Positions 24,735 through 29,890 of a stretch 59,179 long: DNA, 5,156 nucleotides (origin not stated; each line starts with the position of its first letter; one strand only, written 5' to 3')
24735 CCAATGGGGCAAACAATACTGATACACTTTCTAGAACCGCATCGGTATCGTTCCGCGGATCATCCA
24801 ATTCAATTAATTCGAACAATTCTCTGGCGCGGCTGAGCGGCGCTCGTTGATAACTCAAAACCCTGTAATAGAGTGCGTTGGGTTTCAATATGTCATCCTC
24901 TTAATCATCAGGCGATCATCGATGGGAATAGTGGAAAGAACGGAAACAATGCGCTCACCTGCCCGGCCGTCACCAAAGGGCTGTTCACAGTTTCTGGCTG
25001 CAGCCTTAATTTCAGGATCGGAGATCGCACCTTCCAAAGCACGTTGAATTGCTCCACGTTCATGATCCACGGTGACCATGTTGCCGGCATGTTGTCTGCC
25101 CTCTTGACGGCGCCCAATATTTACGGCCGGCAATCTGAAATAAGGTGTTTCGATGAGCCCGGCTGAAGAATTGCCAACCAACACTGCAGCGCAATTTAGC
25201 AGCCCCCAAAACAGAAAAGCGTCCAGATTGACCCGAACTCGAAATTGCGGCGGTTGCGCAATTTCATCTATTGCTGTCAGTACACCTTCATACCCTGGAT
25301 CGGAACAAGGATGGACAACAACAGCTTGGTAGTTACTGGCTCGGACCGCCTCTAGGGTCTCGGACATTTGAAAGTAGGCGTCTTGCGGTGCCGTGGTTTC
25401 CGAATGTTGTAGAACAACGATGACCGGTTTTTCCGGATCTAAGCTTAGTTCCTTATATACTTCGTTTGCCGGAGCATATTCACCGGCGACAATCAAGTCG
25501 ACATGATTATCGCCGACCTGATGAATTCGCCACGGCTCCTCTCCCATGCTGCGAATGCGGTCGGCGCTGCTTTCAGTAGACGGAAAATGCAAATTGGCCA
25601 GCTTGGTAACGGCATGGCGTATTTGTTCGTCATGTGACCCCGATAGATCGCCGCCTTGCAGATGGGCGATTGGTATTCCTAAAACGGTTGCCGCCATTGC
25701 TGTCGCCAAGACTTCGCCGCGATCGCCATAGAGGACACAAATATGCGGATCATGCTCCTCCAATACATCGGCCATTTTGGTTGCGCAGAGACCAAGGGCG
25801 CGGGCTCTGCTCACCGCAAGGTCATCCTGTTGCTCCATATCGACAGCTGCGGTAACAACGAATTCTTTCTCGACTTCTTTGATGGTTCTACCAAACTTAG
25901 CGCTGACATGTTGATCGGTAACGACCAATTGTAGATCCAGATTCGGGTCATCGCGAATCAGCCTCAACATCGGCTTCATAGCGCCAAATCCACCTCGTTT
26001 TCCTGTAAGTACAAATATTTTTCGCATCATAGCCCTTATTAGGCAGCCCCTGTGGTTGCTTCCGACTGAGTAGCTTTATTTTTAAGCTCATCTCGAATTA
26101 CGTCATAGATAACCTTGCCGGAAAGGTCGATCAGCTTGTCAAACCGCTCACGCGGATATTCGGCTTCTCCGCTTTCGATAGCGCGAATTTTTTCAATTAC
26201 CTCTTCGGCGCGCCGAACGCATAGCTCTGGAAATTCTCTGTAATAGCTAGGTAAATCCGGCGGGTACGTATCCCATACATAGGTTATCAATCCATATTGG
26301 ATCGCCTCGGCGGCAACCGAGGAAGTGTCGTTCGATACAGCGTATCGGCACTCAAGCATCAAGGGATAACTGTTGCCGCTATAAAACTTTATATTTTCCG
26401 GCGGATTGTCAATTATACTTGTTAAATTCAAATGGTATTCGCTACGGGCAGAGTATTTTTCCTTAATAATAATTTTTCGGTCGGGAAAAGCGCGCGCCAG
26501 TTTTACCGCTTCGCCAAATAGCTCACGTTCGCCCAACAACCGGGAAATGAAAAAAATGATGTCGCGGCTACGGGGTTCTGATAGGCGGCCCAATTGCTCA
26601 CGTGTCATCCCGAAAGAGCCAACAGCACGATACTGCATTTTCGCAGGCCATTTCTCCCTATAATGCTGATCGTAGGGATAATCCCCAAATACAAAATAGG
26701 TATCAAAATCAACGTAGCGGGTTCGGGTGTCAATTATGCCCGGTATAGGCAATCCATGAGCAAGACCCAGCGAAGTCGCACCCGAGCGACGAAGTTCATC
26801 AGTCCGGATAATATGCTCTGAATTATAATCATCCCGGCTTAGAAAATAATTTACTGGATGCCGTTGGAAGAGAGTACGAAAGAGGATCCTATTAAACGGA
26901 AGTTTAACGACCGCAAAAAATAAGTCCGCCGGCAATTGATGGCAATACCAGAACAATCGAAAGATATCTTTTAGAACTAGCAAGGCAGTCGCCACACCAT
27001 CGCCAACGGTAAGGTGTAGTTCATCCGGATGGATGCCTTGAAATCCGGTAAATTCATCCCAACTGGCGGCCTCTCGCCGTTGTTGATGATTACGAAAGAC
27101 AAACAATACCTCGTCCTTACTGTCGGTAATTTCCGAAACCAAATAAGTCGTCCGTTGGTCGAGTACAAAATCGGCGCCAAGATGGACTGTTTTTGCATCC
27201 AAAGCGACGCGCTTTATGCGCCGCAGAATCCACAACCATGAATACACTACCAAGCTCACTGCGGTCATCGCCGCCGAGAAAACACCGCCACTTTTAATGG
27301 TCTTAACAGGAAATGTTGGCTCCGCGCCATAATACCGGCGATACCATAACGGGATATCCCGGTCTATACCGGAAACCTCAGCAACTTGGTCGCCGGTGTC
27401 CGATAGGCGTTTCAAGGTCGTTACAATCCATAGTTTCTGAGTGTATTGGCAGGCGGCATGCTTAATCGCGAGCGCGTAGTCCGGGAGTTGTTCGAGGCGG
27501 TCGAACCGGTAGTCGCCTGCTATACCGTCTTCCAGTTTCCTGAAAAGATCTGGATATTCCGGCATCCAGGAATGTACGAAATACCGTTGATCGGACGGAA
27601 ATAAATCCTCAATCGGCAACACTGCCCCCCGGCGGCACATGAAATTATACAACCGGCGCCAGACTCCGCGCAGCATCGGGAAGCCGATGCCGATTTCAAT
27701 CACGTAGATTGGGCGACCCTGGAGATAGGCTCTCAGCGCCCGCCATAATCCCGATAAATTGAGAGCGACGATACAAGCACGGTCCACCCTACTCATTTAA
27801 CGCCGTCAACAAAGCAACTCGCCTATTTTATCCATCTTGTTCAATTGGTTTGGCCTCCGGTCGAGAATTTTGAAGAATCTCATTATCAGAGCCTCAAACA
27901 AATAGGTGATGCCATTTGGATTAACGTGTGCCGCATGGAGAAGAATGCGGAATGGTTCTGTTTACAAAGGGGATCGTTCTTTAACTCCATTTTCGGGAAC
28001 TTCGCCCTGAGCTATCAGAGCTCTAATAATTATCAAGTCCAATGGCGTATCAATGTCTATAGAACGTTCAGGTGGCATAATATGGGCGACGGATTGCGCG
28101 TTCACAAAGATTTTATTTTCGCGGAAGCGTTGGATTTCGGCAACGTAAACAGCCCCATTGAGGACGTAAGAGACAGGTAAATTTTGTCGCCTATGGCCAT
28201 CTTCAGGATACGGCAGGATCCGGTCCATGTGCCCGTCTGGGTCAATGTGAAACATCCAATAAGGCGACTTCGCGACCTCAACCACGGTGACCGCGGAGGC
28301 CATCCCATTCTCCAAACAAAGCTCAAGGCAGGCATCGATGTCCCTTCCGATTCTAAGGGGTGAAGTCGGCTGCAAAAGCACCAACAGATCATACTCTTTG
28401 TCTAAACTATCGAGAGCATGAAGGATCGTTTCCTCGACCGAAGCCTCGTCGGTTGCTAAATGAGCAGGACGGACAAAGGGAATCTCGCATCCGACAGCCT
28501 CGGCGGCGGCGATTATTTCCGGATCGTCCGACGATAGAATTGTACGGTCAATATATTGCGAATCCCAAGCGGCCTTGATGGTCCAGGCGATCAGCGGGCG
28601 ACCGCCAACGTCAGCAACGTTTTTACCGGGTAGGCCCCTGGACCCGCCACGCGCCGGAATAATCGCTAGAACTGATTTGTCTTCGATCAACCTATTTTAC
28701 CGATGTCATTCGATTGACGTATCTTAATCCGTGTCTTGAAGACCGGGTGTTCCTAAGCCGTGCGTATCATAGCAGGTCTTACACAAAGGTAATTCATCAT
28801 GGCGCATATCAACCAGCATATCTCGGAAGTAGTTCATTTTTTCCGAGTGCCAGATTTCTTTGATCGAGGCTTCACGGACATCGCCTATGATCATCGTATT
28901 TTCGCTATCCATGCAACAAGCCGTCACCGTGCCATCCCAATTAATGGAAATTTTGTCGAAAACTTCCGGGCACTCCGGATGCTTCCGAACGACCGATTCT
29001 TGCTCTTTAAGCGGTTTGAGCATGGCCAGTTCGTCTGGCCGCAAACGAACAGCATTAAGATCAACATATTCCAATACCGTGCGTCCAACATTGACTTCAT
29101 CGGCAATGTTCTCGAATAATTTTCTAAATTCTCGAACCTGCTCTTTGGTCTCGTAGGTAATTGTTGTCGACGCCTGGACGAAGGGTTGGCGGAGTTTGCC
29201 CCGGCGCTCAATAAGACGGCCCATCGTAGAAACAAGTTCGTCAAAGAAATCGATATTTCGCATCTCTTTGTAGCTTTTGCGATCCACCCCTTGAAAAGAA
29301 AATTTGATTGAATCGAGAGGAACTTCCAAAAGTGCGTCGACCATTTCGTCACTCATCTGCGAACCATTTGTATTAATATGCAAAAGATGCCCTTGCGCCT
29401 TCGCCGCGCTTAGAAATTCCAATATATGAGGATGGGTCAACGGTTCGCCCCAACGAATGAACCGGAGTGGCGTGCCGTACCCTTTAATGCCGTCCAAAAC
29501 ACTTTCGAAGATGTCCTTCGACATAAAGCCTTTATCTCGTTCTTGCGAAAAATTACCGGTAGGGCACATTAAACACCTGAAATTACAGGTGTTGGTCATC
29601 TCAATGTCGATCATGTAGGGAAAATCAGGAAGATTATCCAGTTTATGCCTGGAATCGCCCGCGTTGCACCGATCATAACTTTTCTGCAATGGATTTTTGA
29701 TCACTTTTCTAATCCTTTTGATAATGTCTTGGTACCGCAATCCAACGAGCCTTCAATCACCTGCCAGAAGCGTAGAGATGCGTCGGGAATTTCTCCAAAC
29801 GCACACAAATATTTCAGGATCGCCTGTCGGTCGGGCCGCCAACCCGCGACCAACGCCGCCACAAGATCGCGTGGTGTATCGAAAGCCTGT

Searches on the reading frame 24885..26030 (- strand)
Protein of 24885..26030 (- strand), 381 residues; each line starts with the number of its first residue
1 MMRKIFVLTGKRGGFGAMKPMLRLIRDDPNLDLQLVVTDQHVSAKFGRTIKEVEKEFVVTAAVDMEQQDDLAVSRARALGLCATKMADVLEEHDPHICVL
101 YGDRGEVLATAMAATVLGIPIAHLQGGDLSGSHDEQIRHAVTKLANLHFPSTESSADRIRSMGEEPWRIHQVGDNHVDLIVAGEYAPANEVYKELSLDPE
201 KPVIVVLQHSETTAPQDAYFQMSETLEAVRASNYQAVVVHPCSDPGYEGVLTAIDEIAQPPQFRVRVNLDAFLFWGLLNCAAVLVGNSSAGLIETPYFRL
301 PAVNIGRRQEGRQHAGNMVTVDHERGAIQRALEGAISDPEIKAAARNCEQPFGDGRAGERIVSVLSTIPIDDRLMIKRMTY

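Call 4: search_protein_families(library=pfam, proteins=[window:24885-26030:-], max_evalue=0.01)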
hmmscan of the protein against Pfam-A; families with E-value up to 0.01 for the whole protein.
window:24885-26030:- (381 aa): 1 family
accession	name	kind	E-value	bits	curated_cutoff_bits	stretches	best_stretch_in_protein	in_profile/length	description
PF02350.25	Epimerase_2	-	1.9e-72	244.4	30.6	1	25-365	3-346/347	UDP-N-acetylglucosamine 2-epimerase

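Call 55: search_protein_families(library=ncbifam, proteins=[window:24885-26030:-], max_evalue=1e-10)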
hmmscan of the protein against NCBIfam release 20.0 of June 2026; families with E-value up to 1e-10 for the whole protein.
window:24885-26030:- (381 aa): 2 families
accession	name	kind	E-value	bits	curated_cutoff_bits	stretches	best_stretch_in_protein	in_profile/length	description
TIGR03568.1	NeuC_NnaA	equivalog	7.2e-105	350.8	235.9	1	3-365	1-365/365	UDP-N-acetylglucosamine 2-epimerase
TIGR00236.1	wecB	equivalog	9.3e-29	100.7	210.15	1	4-366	2-363/366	non-hydrolyzing UDP-N-acetylglucosamine 2-epimerase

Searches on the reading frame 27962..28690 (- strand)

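Call 4: search_protein_families(library=pfam, proteins=[window:27962-28690:-], max_evalue=0.01)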
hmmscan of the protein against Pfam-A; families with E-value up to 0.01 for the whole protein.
window:27962-28690:- (242 aa): 2 families
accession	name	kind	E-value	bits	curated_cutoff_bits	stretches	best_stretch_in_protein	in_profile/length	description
PF02348.25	CTP_transf_3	-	5.4e-22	79.1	22.6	1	9-141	2-130/217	Cytidylyltransferase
PF01128.25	IspD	-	0.00063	20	27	1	7-137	1-128/221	2-C-methyl-D-erythritol 4-phosphate cytidylyltransferase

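Call 55: search_protein_families(library=ncbifam, proteins=[window:27962-28690:-], max_evalue=1e-10)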
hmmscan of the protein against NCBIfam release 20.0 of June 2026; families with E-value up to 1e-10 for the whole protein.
window:27962-28690:- (242 aa): 5 families
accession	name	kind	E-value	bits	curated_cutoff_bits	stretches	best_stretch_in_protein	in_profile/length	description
TIGR03584.1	PseF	equivalog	1.1e-42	146.1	205.7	1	8-220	1-214/222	pseudaminic acid cytidylyltransferase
NF003952.0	PRK05450.1-5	subfamily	8.2e-17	61.2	193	1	7-138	3-129/250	3-deoxy-manno-octulosonate cytidylyltransferase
NF009905.0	PRK13368.1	subfamily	1.5e-15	57.2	255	1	7-139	3-128/243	3-deoxy-manno-octulosonate cytidylyltransferase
NF003950.0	PRK05450.1-3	subfamily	2.5e-12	46.7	234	1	6-137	2-129/248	3-deoxy-manno-octulosonate cytidylyltransferase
NF003948.0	PRK05450.1-1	equivalog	4.3e-12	45.8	281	1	5-139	4-134/248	3-deoxy-manno-octulosonate cytidylyltransferase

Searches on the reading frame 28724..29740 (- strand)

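Call 4: search_protein_families(library=pfam, proteins=[window:28724-29740:-], max_evalue=0.01)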
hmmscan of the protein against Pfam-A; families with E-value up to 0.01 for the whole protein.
window:28724-29740:- (338 aa): 2 families
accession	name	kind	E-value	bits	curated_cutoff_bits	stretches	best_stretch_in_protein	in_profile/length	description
PF04055.27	Radical_SAM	-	2.2e-17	64.1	29.5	1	46-208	1-165/166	Radical SAM superfamily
PF13186.11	SPASM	-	2.6e-17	63.3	21.5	1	257-324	1-67/67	Iron-sulfur cluster-binding domain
